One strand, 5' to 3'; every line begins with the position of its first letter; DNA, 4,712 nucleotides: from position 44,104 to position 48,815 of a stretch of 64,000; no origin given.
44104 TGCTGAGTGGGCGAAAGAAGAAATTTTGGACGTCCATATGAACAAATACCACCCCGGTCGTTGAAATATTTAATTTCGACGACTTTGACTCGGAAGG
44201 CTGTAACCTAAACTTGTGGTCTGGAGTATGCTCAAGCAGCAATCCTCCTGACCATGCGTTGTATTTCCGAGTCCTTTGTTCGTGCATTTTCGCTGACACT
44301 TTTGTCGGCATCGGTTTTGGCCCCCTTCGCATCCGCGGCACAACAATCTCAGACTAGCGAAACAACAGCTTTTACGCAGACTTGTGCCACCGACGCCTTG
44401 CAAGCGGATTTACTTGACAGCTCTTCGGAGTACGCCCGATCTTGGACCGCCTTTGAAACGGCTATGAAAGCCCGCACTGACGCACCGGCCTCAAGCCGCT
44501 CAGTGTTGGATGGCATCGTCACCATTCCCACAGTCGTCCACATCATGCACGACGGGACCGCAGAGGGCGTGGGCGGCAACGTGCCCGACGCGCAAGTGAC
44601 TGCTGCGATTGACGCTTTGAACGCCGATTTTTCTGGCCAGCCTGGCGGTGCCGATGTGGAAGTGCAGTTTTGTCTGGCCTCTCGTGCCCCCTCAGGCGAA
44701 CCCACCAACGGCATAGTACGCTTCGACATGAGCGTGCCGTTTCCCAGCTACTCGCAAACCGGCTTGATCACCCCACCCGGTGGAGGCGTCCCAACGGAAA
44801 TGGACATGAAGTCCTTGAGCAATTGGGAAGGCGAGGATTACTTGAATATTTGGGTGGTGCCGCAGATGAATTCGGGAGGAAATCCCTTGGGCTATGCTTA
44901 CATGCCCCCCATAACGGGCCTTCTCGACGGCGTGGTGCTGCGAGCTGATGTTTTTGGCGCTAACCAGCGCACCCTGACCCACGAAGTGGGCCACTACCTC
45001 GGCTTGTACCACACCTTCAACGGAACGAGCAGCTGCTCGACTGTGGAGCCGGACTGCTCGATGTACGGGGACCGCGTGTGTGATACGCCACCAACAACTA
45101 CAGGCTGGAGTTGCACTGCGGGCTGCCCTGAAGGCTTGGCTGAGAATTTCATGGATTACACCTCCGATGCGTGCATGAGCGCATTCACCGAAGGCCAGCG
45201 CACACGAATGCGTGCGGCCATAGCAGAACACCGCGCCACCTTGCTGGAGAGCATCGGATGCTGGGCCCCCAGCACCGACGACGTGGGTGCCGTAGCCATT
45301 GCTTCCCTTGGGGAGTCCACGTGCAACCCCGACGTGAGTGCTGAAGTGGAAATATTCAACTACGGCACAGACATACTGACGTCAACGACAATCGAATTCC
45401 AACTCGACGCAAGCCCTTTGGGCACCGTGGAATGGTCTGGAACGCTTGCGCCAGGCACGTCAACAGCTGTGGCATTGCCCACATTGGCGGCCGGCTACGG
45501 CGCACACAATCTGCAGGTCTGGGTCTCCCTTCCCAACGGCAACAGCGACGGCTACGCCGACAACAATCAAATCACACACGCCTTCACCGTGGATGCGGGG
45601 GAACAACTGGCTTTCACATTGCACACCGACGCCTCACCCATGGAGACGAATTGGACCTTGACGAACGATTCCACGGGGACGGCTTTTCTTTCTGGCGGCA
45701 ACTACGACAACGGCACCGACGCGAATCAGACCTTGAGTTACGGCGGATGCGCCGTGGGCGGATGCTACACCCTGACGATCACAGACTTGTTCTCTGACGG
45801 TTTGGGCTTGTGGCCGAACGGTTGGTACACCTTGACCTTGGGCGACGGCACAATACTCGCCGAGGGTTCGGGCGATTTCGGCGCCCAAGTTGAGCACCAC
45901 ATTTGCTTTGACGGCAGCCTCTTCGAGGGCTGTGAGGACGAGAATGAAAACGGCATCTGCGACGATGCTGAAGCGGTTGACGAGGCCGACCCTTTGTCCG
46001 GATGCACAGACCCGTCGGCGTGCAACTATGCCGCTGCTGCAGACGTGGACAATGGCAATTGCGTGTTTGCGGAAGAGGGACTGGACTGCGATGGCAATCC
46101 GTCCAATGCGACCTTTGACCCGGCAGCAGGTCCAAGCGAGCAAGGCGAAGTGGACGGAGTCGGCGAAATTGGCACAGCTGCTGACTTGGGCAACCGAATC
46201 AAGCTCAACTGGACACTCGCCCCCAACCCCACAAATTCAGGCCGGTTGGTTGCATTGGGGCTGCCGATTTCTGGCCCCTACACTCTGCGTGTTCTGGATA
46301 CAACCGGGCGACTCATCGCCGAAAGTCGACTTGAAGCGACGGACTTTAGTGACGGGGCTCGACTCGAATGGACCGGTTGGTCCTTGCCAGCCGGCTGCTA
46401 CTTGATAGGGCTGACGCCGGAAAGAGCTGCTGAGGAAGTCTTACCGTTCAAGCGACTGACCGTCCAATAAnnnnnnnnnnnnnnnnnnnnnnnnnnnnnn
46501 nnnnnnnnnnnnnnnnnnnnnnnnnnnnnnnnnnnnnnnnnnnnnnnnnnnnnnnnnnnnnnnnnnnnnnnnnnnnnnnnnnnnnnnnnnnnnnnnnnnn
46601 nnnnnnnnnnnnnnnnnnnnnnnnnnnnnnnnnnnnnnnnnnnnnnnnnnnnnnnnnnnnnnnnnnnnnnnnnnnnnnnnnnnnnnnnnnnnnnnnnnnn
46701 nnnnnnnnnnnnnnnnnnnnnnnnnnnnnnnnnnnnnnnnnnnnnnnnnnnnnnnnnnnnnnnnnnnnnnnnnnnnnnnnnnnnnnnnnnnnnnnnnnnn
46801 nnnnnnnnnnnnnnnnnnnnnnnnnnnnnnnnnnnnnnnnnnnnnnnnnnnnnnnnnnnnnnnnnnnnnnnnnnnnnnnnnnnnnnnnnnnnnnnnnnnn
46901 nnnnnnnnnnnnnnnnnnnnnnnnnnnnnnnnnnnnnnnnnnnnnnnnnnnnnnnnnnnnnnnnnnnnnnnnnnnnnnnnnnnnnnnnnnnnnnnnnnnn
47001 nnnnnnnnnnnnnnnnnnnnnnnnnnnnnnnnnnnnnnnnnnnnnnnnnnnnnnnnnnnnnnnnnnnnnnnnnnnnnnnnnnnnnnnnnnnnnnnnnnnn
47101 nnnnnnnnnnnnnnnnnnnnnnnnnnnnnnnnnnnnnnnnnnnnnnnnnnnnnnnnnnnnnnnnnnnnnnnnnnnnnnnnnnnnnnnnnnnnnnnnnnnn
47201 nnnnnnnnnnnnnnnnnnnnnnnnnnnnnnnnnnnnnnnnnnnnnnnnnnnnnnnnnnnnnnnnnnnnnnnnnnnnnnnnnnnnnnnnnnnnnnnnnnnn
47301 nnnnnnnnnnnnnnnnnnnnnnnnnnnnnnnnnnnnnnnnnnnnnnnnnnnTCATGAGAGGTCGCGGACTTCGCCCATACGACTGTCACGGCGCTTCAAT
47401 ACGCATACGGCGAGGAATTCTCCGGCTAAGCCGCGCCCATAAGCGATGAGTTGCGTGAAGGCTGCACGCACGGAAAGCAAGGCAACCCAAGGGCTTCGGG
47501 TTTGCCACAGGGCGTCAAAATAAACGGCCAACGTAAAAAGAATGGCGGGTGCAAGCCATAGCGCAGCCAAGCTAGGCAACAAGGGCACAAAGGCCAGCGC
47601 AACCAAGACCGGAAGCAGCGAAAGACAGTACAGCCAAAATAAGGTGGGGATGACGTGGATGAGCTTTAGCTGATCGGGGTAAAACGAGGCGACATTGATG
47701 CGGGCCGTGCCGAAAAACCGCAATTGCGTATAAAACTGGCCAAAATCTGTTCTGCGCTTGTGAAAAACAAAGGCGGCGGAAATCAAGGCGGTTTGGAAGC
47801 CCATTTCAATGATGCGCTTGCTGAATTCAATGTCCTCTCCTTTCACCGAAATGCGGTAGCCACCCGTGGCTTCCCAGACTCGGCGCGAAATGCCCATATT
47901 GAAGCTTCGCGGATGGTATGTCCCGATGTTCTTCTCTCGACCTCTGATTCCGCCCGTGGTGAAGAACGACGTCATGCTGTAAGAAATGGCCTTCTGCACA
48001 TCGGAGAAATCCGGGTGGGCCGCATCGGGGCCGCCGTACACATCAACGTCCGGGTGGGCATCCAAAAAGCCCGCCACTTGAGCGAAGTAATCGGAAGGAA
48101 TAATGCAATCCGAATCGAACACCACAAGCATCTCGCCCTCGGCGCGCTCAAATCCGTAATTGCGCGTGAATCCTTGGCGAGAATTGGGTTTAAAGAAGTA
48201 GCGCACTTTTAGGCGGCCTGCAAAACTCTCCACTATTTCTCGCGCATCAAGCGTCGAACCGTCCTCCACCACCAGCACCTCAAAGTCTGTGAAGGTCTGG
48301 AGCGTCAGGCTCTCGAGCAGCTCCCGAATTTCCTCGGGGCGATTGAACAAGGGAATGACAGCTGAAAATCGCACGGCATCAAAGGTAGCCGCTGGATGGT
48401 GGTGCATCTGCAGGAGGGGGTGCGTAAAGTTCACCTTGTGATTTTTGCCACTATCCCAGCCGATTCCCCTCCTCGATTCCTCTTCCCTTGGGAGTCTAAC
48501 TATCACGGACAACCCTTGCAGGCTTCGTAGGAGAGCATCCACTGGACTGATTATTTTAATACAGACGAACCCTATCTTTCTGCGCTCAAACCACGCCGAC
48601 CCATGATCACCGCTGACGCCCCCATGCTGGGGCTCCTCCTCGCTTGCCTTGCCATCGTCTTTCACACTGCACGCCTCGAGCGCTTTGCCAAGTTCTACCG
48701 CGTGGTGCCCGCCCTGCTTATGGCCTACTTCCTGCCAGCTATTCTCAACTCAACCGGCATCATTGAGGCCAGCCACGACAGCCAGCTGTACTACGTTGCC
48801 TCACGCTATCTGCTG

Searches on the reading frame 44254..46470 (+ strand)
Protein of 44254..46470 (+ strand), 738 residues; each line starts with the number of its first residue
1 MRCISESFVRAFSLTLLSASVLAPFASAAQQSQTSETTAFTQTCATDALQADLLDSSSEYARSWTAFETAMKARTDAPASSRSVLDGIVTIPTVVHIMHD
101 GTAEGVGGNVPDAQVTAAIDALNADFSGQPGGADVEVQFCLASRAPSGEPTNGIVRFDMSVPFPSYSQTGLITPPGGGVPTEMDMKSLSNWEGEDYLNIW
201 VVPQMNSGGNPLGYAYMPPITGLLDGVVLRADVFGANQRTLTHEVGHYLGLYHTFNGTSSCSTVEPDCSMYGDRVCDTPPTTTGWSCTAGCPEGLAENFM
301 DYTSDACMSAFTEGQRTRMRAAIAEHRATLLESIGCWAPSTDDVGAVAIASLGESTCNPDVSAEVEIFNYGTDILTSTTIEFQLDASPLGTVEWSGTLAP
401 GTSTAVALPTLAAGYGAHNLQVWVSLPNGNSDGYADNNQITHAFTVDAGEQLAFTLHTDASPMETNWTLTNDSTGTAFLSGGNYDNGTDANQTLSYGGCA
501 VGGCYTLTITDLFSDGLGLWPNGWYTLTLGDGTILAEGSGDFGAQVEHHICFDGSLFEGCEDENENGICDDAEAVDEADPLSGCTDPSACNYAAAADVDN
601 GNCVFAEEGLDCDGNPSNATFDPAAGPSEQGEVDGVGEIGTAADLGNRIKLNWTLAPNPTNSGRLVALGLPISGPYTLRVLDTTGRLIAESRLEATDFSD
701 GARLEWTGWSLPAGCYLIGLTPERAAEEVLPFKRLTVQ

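Call 36: search_protein_families(library=ncbifam, proteins=[window:44254-46470:+], max_evalue=0.00001)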
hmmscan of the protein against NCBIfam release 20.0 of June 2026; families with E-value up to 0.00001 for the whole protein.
window:44254-46470:+ (738 aa): 1 family
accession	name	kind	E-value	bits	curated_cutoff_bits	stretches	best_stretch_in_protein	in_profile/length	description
TIGR03952.1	metzin_BF0631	equivalog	2.6e-11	43.1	208.1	0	239-261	234-256/351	zinc-dependent metalloproteinase lipoprotein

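Call 75: search_protein_families(library=pfam, proteins=[window:44254-46470:+], max_evalue=0.001)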
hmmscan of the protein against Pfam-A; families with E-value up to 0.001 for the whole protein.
window:44254-46470:+ (738 aa): 2 families
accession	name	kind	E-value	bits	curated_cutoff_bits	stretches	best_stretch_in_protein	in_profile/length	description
PF05572.19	Peptidase_M43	-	5.7e-14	52.8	23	1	189-323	10-151/152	Pregnancy-associated plasma protein-A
PF13688.12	Reprolysin_5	-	5.1e-06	27.3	27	1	187-271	82-172/196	Metallo-peptidase family M12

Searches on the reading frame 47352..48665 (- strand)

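Call 36: search_protein_families(library=ncbifam, proteins=[window:47352-48665:-], max_evalue=0.00001)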
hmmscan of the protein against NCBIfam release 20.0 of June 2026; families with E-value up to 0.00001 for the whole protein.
window:47352-48665:- (437 aa): 11 families
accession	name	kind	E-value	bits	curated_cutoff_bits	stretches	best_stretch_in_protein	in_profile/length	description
NF041875.1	EPS_EpsD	equivalog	1.3e-25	90.5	370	1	101-364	2-266/325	exopolysaccharide biosynthesis glycosyltransferase EpsD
TIGR03965.1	mycofact_glyco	equivalog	1.6e-25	90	280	1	93-429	69-403/467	mycofactocin biosynthesis glycosyltransferase MftF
NF007482.0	PRK10073.1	equivalog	2e-14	53.4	423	1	98-194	6-103/334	glycosyltransferase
TIGR04283.1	glyco_like_mftF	equivalog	2.9e-13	49.9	182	1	101-201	2-97/221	TIGR04283 family arsenosugar biosynthesis glycosyltransferase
NF038302.1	EPS_HpsE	equivalog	5.9e-13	48.5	300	1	99-220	2-128/307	hormogonium polysaccharide biosynthesis glycosyltransferase HpsE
NF038299.1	EPS_HpsN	equivalog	1.2e-11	44.2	425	1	100-212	3-117/317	hormogonium polysaccharide biosynthesis glycosyltransferase HpsN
TIGR03937.1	PgaC_IcaA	equivalog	1.9e-10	40.3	422.3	1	96-205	43-154/407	poly-beta-1,6-N-acetyl-D-glucosamine synthase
NF047683.1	TeichurnBiosyTuaG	equivalog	1.1e-09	38.3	400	1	101-200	9-110/252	teichuronic acid biosynthesis protein TuaG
NF050050.1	ProtGlycPglI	equivalog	2.6e-08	33.6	500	1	100-186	4-93/306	GalNAc(5)-diNAcBac-PP-undecaprenol beta-1,3-glucosyltransferase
NF053739.1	GlytfEpsEBac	equivalog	1.2e-07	31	450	1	101-213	4-119/265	glycosyltransferase EpsE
NF041394.1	GtaseAglG_Halo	equivalog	9.5e-07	28.4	440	1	109-206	14-112/304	glucosyl-dolichyl phosphate glucuronosyltransferase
